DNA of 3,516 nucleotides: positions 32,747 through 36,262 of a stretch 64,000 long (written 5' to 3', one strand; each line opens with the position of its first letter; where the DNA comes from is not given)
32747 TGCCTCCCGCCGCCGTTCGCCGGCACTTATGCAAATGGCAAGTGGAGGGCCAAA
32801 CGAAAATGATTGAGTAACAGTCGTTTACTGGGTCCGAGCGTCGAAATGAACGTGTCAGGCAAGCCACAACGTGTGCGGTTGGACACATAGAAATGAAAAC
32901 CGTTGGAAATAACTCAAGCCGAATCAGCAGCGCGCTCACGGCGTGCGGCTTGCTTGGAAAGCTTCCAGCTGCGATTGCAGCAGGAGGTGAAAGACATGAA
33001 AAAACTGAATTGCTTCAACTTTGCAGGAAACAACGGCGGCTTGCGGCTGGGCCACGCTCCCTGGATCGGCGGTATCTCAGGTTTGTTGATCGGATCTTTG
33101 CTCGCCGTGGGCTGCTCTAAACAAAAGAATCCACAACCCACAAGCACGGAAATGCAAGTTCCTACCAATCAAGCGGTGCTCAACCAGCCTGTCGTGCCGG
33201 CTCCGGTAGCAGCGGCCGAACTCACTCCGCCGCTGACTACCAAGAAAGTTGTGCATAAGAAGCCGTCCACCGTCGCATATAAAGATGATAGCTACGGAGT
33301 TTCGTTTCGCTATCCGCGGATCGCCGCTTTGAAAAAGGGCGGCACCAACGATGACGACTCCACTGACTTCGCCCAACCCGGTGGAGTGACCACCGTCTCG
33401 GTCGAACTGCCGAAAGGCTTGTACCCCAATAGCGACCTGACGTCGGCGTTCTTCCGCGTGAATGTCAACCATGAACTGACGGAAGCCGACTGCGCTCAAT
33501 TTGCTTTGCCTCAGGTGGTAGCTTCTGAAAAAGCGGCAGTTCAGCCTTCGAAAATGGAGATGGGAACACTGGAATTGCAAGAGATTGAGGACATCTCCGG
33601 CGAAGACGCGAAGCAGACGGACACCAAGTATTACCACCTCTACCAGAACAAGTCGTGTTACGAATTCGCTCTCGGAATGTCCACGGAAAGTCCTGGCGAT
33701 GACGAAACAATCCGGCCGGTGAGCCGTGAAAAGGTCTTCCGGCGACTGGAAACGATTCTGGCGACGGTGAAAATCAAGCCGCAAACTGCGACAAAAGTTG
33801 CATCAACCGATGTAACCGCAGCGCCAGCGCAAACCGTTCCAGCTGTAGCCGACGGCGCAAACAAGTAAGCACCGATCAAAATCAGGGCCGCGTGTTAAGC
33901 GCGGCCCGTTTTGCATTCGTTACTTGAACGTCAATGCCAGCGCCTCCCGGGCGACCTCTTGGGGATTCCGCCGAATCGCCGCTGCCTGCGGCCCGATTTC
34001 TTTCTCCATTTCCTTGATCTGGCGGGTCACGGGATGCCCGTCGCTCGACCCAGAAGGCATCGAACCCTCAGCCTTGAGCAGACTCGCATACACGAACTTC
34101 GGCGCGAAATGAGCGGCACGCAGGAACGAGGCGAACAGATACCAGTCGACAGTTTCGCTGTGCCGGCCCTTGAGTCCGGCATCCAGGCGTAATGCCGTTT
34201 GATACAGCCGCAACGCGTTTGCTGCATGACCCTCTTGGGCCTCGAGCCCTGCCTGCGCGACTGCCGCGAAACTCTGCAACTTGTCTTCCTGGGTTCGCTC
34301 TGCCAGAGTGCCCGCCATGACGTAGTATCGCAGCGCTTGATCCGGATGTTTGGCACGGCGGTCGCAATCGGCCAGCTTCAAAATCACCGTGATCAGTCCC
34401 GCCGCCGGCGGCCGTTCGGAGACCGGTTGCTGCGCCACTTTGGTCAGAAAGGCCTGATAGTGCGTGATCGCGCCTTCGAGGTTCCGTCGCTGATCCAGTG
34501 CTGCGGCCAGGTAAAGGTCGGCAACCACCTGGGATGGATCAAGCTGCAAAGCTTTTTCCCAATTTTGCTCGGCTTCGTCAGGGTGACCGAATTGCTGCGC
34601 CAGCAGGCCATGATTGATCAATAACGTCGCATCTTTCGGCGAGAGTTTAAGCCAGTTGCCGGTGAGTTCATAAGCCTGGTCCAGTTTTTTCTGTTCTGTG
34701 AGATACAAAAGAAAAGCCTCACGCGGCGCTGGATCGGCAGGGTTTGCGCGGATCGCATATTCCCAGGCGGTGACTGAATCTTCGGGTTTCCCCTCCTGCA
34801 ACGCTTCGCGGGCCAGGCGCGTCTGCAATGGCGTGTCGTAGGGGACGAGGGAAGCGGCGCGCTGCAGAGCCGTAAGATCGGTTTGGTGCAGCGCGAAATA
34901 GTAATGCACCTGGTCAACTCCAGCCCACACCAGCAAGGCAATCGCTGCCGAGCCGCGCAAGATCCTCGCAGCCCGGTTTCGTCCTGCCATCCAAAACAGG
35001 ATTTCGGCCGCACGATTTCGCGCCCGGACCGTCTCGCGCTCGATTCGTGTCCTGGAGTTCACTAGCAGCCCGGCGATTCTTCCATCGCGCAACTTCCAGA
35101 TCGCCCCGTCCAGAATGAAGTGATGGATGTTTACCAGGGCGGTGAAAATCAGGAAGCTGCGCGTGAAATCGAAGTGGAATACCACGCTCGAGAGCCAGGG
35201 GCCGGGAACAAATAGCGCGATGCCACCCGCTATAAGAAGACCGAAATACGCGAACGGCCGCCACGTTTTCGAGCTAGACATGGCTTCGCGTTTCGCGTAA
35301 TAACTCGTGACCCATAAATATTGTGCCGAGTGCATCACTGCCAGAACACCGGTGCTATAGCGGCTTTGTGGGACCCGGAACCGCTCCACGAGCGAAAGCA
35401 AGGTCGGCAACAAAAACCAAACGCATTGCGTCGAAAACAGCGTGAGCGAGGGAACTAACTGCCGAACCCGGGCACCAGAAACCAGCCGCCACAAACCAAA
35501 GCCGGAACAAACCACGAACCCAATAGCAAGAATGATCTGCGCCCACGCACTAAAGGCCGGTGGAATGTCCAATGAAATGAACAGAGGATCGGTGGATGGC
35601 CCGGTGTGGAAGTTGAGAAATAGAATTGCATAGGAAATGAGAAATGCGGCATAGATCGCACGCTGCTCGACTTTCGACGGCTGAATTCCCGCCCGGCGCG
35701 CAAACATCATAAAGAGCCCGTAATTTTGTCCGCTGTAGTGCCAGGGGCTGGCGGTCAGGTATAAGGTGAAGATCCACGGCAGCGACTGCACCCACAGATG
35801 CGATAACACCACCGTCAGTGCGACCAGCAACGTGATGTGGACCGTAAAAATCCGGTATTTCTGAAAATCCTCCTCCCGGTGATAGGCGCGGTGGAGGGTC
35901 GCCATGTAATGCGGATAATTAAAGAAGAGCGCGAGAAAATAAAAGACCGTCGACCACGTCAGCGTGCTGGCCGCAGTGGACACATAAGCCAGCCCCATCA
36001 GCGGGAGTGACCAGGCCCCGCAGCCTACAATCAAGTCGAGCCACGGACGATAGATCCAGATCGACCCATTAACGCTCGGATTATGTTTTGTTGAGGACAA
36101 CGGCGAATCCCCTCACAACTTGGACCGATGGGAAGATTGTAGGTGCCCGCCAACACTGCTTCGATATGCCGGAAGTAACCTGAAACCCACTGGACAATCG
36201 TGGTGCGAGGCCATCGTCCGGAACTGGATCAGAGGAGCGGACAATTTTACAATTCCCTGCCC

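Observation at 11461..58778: Pervasive single-base frameshifts (about 20 genes), several at homopolymers: probable indel-prone assembly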

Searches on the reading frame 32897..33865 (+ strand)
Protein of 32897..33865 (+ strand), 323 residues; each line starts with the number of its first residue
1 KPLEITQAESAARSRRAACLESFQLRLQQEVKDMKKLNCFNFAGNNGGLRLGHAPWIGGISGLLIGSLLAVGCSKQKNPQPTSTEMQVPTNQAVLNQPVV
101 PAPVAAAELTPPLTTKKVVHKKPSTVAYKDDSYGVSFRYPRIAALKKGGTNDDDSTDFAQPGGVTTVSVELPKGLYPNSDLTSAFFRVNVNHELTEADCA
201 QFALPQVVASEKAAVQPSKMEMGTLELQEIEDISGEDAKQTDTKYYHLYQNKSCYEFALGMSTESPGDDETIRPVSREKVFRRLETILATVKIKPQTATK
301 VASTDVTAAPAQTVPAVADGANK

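Call 16: search_protein_families(library=pfam, max_evalue=0.01, proteins=[window:32897-33865:+])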
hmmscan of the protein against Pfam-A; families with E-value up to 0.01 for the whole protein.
seq(323 aa): 0 families

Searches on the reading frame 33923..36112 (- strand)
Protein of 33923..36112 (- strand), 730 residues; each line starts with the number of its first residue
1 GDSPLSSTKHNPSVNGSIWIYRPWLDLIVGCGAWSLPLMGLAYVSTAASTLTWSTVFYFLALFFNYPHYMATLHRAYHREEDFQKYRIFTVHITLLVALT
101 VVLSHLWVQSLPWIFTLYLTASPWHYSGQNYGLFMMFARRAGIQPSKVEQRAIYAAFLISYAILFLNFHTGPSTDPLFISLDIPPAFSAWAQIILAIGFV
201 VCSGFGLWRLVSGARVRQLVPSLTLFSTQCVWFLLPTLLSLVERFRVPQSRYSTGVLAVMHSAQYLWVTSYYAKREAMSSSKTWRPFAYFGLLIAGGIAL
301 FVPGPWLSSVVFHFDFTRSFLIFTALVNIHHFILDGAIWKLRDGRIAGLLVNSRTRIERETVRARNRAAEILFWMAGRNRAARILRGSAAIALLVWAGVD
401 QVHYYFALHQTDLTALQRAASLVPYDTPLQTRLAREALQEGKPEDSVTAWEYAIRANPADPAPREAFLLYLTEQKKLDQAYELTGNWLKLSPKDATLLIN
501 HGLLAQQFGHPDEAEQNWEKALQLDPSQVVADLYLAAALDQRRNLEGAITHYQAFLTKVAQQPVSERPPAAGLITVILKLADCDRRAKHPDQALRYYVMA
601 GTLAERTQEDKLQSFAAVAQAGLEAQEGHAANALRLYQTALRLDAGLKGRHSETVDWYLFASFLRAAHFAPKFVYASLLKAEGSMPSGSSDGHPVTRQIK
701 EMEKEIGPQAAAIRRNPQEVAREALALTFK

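Call 16: search_protein_families(library=pfam, max_evalue=0.01, proteins=[window:33923-36112:-])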
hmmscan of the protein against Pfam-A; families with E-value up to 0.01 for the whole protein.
seq(730 aa): 11 families
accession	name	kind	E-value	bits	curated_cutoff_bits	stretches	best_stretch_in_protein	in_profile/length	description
PF07719.23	TPR_2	-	1.5e-08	34.6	27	0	502-527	8-33/34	Tetratricopeptide repeat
PF13432.12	TPR_16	-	5e-07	30.5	32.7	1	501-563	3-65/65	Tetratricopeptide repeat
PF00515.34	TPR_1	-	6.9e-06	26.1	27.8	0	502-527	8-33/34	Tetratricopeptide repeat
PF13428.12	TPR_14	-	9.2e-05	23.2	23.5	0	506-537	12-43/44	Tetratricopeptide repeat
PF13429.12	TPR_15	-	0.0001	22.3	26.2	0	434-558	153-277/280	Tetratricopeptide repeat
PF13424.12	TPR_12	-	0.0016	19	30.1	0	477-525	26-75/77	Tetratricopeptide repeat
PF24575.1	TPR_Slam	-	0.0021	18.9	35.2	0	474-548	25-100/104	Surface lipoprotein assembly modifier, N-terminal TPR repeats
PF13371.12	TPR_9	-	0.0023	18.4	35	1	473-533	7-67/73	Tetratricopeptide repeat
PF13181.12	TPR_8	-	0.0025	18.3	25.7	0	496-527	2-33/34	Tetratricopeptide repeat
PF13414.12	TPR_11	-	0.0025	17.9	26.8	0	512-534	11-33/42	TPR repeat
PF14559.12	TPR_19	-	0.0098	16.6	25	1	508-552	4-48/68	Tetratricopeptide repeat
